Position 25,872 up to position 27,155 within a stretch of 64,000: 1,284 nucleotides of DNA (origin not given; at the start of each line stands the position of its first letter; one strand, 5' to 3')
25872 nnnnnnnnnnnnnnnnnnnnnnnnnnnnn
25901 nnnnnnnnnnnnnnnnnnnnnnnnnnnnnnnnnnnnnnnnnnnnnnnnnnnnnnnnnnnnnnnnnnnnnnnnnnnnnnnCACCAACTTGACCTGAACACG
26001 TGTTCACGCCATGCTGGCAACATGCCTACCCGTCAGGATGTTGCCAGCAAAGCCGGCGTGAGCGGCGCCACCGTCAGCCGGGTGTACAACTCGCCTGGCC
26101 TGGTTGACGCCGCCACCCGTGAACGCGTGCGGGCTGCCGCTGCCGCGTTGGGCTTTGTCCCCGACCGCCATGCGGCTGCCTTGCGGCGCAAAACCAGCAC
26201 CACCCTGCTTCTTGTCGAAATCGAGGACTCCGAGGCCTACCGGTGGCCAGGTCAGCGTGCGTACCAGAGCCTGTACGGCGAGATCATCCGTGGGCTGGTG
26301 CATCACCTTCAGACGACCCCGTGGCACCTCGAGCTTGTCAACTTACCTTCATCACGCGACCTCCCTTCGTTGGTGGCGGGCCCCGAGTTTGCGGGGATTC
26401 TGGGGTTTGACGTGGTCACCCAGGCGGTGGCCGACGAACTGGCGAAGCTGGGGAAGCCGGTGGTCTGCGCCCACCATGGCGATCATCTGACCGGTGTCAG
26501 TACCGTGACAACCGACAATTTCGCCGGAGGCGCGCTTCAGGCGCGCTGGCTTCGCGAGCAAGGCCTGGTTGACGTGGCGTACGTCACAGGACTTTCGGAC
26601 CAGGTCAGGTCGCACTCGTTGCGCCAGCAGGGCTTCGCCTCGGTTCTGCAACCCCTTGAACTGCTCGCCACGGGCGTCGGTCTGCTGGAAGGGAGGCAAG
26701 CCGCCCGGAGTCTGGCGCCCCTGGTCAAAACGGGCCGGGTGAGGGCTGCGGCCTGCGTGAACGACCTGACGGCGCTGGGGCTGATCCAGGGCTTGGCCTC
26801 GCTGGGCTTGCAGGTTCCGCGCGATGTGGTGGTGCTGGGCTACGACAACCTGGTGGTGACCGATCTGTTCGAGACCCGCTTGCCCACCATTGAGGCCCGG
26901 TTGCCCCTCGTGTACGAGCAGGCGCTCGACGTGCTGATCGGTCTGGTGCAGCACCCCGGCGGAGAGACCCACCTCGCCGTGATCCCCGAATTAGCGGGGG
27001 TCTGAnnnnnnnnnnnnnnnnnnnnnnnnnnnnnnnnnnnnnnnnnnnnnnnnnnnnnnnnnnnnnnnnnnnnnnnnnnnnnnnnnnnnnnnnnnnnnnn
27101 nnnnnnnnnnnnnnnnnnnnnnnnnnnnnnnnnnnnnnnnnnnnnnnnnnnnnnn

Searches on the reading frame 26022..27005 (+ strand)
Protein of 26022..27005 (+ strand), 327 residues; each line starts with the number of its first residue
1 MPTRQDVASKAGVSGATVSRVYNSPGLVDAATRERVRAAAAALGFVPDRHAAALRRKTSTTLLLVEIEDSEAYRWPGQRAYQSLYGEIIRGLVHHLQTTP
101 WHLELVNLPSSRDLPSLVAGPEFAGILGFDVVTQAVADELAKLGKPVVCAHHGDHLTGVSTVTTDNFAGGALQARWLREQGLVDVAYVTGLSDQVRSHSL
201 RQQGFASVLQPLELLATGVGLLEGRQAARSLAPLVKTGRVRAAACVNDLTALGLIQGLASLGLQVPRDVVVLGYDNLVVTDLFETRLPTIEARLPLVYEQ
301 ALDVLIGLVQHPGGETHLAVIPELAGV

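Call 10: search_protein_families(library=pfam, proteins=[window:26022-27005:+])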
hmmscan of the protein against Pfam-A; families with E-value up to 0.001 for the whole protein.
window:26022-27005:+ (327 aa): 5 families
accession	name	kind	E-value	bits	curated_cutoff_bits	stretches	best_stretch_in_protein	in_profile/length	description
PF00356.27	LacI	-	2.1e-14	53.5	27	1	5-48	3-46/46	Bacterial regulatory proteins, lacI family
PF13377.12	Peripla_BP_3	-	6.8e-13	49.5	26.5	1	176-322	3-158/167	Periplasmic binding protein-like domain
PF13407.12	Peripla_BP_4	-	3.5e-09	37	35.1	1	134-277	70-219/258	Periplasmic binding protein domain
PF00532.27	Peripla_BP_1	-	2.4e-05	24.4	22.2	1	142-314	78-266/281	Periplasmic binding proteins and sugar binding domain of LacI family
PF13560.12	HTH_31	-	0.00077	20.2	27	0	3-51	16-62/64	Helix-turn-helix domain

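Call 11: find_homologous_proteins(query=window:26022-27005:+, max_evalue=1e-20)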
Query window:26022-27005:+ (327 aa): 66 proteins with E <= 1e-20 among 8000 candidates.
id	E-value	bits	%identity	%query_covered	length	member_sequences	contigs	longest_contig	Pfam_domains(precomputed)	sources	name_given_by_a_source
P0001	1.1e-206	703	100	100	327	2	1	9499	PF13377.13,PF00532.28,PF00356.28,PF13407.13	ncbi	-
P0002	1.1e-138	480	71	99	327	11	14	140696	PF13377.13,PF00532.28,PF00356.28,PF13407.13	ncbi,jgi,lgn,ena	jgi:LacI family transcriptional regulator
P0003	3.6e-134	465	72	93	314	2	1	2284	PF13377.13,PF00532.28,PF13407.13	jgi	jgi:DNA-binding LacI/PurR family transcriptional regulator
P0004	6.8e-123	428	65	98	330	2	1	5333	PF13377.13,PF00532.28,PF00356.28,PF13407.13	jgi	jgi:LacI family transcriptional regulator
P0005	5.3e-122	425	65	98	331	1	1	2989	PF13377.13,PF00532.28,PF00356.28,PF13407.13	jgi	jgi:LacI family transcriptional regulator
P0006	6.8e-122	425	66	98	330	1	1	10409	PF13377.13,PF00532.28,PF00356.28,PF13407.13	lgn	-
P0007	1.0e-121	424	65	99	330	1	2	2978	PF13377.13,PF00532.28,PF00356.28,PF13407.13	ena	-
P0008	9.6e-121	421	67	94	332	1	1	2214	PF13377.13,PF00532.28,PF00356.28,PF13407.13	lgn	-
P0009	1.8e-120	420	64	98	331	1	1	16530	PF13377.13,PF00532.28,PF00356.28,PF13407.13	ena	-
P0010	1.3e-118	414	64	98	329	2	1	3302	PF13377.13,PF00532.28,PF00356.28,PF13407.13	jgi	-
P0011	1.4e-118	414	64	98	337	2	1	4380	PF13377.13,PF00532.28,PF00356.28,PF13407.13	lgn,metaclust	metaclust:\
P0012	1.5e-118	414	63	98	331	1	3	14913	PF13377.13,PF00532.28,PF00356.28,PF13407.13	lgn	-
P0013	2.8e-118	413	63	99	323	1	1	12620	PF13377.13,PF00356.28,PF13407.13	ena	-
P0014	5.6e-118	412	63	98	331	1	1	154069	PF13377.13,PF00532.28,PF00356.28,PF13407.13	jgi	-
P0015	6.8e-118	412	62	98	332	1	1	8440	PF13377.13,PF00532.28,PF00356.28,PF13407.13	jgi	-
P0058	2.9e-61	226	39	99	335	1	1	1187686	PF13377.13,PF00356.28,PF13407.13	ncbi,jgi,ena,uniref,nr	ncbi:LacI family DNA-binding transcriptional regulator [Marispirochaeta sp.]|jgi:LacI family transcr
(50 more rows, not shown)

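Call 13: find_related_loci(query=A1, collection=genome_contigs, flank=10000)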
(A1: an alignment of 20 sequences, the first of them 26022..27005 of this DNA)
Query A1 (327 aa) in genome_contigs; peptide patterns used: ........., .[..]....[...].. (x = any residue, [..] = any of these).
245 stretches matched a pattern; 77 encode a relative of the query (tblastn E <= 1e-3); 77 distinct loci.
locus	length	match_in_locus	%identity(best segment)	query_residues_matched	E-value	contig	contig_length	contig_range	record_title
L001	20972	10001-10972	71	1-324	2e-144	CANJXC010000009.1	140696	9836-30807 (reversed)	MAG: Spirochaetales bacterium isolate RH-23may17-786 genome assembly, contig: RH-23may17-C719, whole genome shotgun sequ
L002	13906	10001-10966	62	3-324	3e-123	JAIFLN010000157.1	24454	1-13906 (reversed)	MAG: Spirochaetes bacterium isolate bin_199 scaffold_13159, whole genome shotgun sequence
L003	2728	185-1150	62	3-324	1e-124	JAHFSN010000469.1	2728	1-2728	MAG: Spirochaetaceae bacterium isolate nzgw599 NODE_167880_length_2729_cov_1.968558, whole genome shotgun sequence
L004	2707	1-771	58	68-324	7e-91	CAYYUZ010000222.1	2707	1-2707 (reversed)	MAG TPA_asm: uncultured Spirochaetales bacterium isolate binchicken_co54_357 genome assembly, contig: NODE_81806_length_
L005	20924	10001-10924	40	1-309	3e-66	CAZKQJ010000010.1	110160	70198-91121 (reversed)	MAG TPA_asm: uncultured Spirochaetaceae bacterium isolate SRP241341_co1_254 genome assembly, contig: NODE_210_length_110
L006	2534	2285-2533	75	3-85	3e-34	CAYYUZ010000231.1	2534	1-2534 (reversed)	MAG TPA_asm: uncultured Spirochaetales bacterium isolate binchicken_co54_357 genome assembly, contig: NODE_90774_length_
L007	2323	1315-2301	30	1-324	2e-25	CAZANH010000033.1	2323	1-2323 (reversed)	MAG TPA_asm: uncultured Eubacteriales bacterium isolate SRP067234_co1_28 genome assembly, contig: k99_684157, whole geno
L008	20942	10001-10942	28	3-311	2e-22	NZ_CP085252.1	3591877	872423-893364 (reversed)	Jeotgalibacillus malaysiensis strain ABH-525 chromosome, complete genome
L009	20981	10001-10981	27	3-324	3e-22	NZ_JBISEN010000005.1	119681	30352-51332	Jeotgalibacillus sp. JSM ZJ347 NODE_5_length_119681_cov_162.312138, whole genome shotgun sequence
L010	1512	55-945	28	1-310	1e-22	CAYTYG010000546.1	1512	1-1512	MAG TPA_asm: uncultured Treponema sp. isolate SRP192927_co6_748 genome assembly, contig: NODE_263653_length_1512_cov_2.3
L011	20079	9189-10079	28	1-310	2e-21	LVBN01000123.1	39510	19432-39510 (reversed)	MAG: Spirochaetales bacterium Spiro_12 Spiro_12_contig_7821, whole genome shotgun sequence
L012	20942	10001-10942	27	3-311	8e-21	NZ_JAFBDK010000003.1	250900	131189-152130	Jeotgalibacillus terrae strain DSM 22174 Ga0454023_03, whole genome shotgun sequence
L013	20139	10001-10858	31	6-295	4e-20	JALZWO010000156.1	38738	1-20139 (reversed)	MAG: Granulosicoccus sp. isolate g4_MAG_00004 g4_MAG_00004_000000000156, whole genome shotgun sequence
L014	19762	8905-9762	30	6-295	1e-19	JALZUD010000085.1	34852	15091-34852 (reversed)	MAG: Granulosicoccus sp. isolate g1_MAG_00002 g1_MAG_00002_000000000085, whole genome shotgun sequence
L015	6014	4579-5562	26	3-324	6e-19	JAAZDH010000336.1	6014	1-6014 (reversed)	MAG: Clostridiaceae bacterium isolate AS09scLD_118 363132_AS09, whole genome shotgun sequence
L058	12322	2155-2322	54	1-56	8e-10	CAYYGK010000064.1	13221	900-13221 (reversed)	MAG TPA_asm: uncultured Eubacteriales bacterium isolate SRP141376_co4_318 genome assembly, contig: NODE_7917_length_1322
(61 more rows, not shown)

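Call 14: find_related_loci(query=A1, collection=metagenome_contigs, flank=10000)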
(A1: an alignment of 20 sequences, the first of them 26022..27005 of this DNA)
Query A1 (327 aa) in metagenome_contigs; peptide patterns used: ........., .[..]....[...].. (x = any residue, [..] = any of these).
324 stretches matched a pattern; 88 encode a relative of the query (tblastn E <= 1e-3); the best 80 are kept; 80 distinct loci.
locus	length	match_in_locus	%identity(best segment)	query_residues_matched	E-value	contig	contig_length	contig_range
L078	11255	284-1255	71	1-324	1e-144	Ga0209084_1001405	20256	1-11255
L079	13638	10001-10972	71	1-324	1e-144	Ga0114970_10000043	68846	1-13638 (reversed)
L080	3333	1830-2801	70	1-324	7e-148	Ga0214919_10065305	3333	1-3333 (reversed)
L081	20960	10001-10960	63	3-322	2e-124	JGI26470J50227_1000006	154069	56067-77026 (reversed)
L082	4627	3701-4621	65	3-309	2e-125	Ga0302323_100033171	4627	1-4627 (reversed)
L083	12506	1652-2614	64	1-325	1e-123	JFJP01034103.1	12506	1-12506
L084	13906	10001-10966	62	3-324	1e-123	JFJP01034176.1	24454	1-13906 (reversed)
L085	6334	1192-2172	62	1-324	2e-123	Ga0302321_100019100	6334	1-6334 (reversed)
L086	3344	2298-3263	62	3-324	1e-126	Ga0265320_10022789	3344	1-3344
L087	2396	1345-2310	63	3-324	1e-126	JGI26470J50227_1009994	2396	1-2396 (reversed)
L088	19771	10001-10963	65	3-324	3e-120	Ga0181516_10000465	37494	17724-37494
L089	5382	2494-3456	64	3-324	4e-120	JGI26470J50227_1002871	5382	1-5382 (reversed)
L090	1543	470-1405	63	3-324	8e-127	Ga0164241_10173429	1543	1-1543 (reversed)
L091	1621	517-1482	57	3-324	8e-123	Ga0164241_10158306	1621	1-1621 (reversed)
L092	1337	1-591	65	128-324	4e-78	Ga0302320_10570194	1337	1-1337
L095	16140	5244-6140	28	1-297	4e-24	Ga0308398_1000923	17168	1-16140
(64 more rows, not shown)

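Call 20: search_protein_families(library=ncbifam, proteins=[window:26022-27005:+], max_evalue=0.00001)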
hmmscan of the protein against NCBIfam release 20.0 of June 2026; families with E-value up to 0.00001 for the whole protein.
window:26022-27005:+ (327 aa): 17 families
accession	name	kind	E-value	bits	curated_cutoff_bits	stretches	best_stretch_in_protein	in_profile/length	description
NF047341.1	lactose_RbsR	equivalog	7.8e-30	104.3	382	2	133-316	130-313/331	ribose utilization transcriptional repressor RbsR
NF007075.0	PRK09526.1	subfamily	2.1e-28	99.3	340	2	3-66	7-70/358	LacI family DNA-binding transcriptional regulator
NF008269.0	PRK11041.1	equivalog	2.9e-23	82.5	436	1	3-302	11-308/342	DNA-binding transcriptional regulator CytR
NF007979.0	PRK10703.1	equivalog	3.7e-23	82.2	501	1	1-322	1-323/341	HTH-type transcriptional repressor PurR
NF007743.0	PRK10423.1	equivalog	1.1e-20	74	531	2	160-324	154-324/330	ribose operon transcriptional repressor RbsR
NF007706.0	PRK10401.1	equivalog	1.2e-20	74.1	555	2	3-73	3-73/346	HTH-type transcriptional regulator GalS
NF007449.0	PRK10014.1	subfamily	1.2e-20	73.9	310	1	5-278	10-282/342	Mal regulon transcriptional regulator MalI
NF052440.1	TransRegGNTRPSEAE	equivalog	1.5e-20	73.5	400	2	2-62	6-66/333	HTH-type transcriptional regulator GntR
NF008002.0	PRK10727.1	equivalog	1e-18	67.6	557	2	162-309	156-307/341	HTH-type transcriptional regulator GalR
TIGR01481.1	ccpA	equivalog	1.1e-17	64.4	442.35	2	131-292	126-290/330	catabolite control protein A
NF051853.1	TransRegUriRCory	equivalog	3.1e-17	62.7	550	2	2-64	1-63/327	transcriptional regulator UriR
NF011563.0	PRK14987.1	equivalog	1.1e-10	41.3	433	1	2-61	6-65/331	gluconate operon transcriptional repressor GntR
TIGR02405.1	trehalos_R_Ecol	equivalog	5.5e-10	39.1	357.35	1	3-255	3-245/311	trehalose operon repressor TreR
TIGR02417.1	fruct_sucro_rep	subfamily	3.1e-09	36.5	389.55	1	5-65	3-66/327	D-fructose-responsive transcription factor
NF047913.1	TransRegIdnR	equivalog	2e-08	33.9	500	0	4-62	8-66/331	DNA-binding transcriptional regulator IdnR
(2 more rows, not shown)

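Call 34: search_solved_structures(query=window:26022-27005:+, max_evalue=1e-10)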
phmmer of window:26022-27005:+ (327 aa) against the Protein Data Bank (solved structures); distinct sequences matched with E-value up to 1e-10: 29.
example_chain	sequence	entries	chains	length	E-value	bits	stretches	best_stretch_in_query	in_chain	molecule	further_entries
1zvv_A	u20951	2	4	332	1.6e-16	63.8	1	3-290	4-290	Glucose-resistance amylase regulator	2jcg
1rzr_G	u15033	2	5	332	1.9e-16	63.6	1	3-290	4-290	Glucose-resistance amylase regulator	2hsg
5ysz_A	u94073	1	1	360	6.4e-16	61.8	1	2-303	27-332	Transcriptional regulator, LacI family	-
9ny7_A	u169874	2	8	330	6.8e-16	61.7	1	3-313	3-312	Ribose operon repressor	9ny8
3ctp_A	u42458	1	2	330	1e-15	61.2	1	5-311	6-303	Periplasmic binding protein/LacI transcriptional regulator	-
3oqo_A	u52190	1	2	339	1.5e-14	57.4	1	4-322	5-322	Catabolite control protein A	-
3oqm_A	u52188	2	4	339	1.5e-14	57.4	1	4-322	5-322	Catabolite control protein A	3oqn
7ff4_A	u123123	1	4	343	1.9e-14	57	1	6-309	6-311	Transcriptional regulator, LacI family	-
2pue_A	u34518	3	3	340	8e-14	54.9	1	3-310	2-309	PROTEIN (PURINE REPRESSOR ) | PROTEIN (PURINE REPRESSOR)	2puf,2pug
1efa_A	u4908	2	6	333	8.2e-14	54.9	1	3-310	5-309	LAC REPRESSOR | Lactose Operon Repressor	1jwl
1jyf_A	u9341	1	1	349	9.5e-14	54.7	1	3-310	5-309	Lactose Operon Repressor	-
1jye_A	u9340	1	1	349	9.9e-14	54.6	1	3-310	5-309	Lactose Operon Repressor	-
1lbg_A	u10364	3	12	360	1e-13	54.6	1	3-310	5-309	PROTEIN (LACTOSE OPERON REPRESSOR) | INTACT LACTOSE OPERON REPRESSOR WITH GRATUITOUS INDUCER IPTG | LAC REPRESSOR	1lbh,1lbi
3edc_A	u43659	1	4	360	1.1e-13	54.5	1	3-310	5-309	Lactose operon repressor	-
2pe5_A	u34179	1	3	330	1.2e-13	54.4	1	3-310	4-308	Lactose operon repressor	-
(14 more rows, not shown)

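Call 48: find_encoding_contigs(protein=P0001, flank=3000, max_places=3)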
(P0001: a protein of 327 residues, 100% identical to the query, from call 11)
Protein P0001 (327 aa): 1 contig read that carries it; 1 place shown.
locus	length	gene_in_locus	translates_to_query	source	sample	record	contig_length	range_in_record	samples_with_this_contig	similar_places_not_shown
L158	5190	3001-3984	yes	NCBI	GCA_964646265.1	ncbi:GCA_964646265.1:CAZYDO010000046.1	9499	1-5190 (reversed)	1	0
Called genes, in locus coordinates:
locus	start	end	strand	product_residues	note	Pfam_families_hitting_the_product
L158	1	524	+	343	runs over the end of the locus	PF01040:UbiA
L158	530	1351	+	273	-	PF00348:polyprenyl_synt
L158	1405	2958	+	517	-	PF00033:Cytochrome_B, PF13631:Cytochrom_B_N_2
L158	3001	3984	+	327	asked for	PF00356:LacI, PF00532:Peripla_BP_1 (faint), PF13407:Peripla_BP_4, PF13377:Peripla_BP_3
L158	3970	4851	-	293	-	PF00989:PAS, PF08448:PAS_4, PF13188:PAS_8 (weak), PF13426:PAS_9 (weak), PF08447:PAS_3, PF00990:GGDEF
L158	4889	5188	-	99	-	?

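Call 49: find_encoding_contigs(protein=P0058, flank=8000, max_places=3)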
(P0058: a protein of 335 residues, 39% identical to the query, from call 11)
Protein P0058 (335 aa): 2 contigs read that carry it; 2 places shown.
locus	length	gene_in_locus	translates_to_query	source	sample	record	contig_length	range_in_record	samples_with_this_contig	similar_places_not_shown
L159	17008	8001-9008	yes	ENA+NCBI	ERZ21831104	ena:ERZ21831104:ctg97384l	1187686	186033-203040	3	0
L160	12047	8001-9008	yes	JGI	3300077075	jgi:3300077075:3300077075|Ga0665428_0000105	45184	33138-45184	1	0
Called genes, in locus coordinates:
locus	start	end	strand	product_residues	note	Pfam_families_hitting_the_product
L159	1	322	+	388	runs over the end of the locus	-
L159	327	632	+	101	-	PF01985:CRS1_YhbY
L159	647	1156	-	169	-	PF00383:dCMP_cyt_deam_1, PF14437:MafB19-deam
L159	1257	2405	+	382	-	PF00465:Fe-ADH, PF13685:Fe-ADH_2, PF25137:ADH_Fe_C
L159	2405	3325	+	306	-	PF00294:PfkB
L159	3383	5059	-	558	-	PF00365:PFK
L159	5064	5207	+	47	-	-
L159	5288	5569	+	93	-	-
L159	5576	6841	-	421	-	PF10509:GalKase_gal_bdg, PF00288:GHMP_kinases_N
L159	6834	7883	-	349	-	PF01087:GalP_UDP_transf, PF02744:GalP_UDP_tr_C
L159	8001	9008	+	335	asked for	PF00356:LacI, PF13407:Peripla_BP_4, PF13377:Peripla_BP_3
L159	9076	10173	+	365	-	PF20511:PMI_typeI_cat, PF21621:MPI_cupin_dom (weak)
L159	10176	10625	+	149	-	PF18477:PIN_9 (weak), PF02639:DUF188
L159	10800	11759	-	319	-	PF01592:NifU_N, PF04324:Fer2_BFD, PF01106:NifU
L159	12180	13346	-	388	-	PF00266:Aminotran_5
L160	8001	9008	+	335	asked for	PF00356:LacI, PF13407:Peripla_BP_4, PF13377:Peripla_BP_3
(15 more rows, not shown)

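Call 58: search_protein_families(library=pfam, proteins=[L095:6485-7225:+, L095:7222-8331:+, L095:8368-9396:+, L058:3326-4057:+, L058:4070-5164:+])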
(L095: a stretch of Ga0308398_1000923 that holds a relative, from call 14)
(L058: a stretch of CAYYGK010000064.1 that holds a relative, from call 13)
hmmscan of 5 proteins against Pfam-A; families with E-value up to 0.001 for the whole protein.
L095:6485-7225:+ (246 aa): 1 family
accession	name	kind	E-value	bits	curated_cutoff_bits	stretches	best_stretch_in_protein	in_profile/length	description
PF06283.17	ThuA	-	7.6e-49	167.2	33.4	1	10-222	1-209/209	Trehalose utilisation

L095:7222-8331:+ (369 aa): 6 families
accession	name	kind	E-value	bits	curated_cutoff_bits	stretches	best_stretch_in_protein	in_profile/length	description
PF22725.1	GFO_IDH_MocA_C3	-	1.4e-24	86.9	27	1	137-271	1-123/124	GFO/IDH/MocA C-terminal domain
PF01408.29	GFO_IDH_MocA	-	3.9e-24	86.1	24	1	10-126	1-117/120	Oxidoreductase family, NAD-binding Rossmann fold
PF02894.22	GFO_IDH_MocA_C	-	1.4e-10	41.8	22.9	1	141-351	1-216/218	Oxidoreductase family, C-terminal alpha/beta domain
PF03435.24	Sacchrp_dh_NADP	-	2.3e-07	31.7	25.1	1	12-97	1-94/129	Saccharopine dehydrogenase NADP binding domain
PF03447.22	NAD_binding_3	-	3.5e-06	28.2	24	1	16-123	1-111/116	Homoserine dehydrogenase, NAD binding domain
PF16896.10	PGDH_C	-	0.0002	21.8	25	1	37-101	70-135/155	Phosphogluconate dehydrogenase (decarboxylating) C-term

L095:8368-9396:+ (342 aa): 0 families

L058:3326-4057:+ (243 aa): 1 family
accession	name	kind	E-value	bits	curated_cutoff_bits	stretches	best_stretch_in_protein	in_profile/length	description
PF06283.17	ThuA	-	1.4e-46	159.8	33.4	1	7-219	1-209/209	Trehalose utilisation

L058:4070-5164:+ (364 aa): 3 families
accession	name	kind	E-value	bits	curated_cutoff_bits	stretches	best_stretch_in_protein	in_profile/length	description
PF22725.1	GFO_IDH_MocA_C3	-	1.2e-24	87.1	27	1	131-265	1-123/124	GFO/IDH/MocA C-terminal domain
PF01408.29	GFO_IDH_MocA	-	8.5e-24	85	24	1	4-119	1-116/120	Oxidoreductase family, NAD-binding Rossmann fold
PF02894.22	GFO_IDH_MocA_C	-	3.3e-09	37.3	22.9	1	135-343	1-214/218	Oxidoreductase family, C-terminal alpha/beta domain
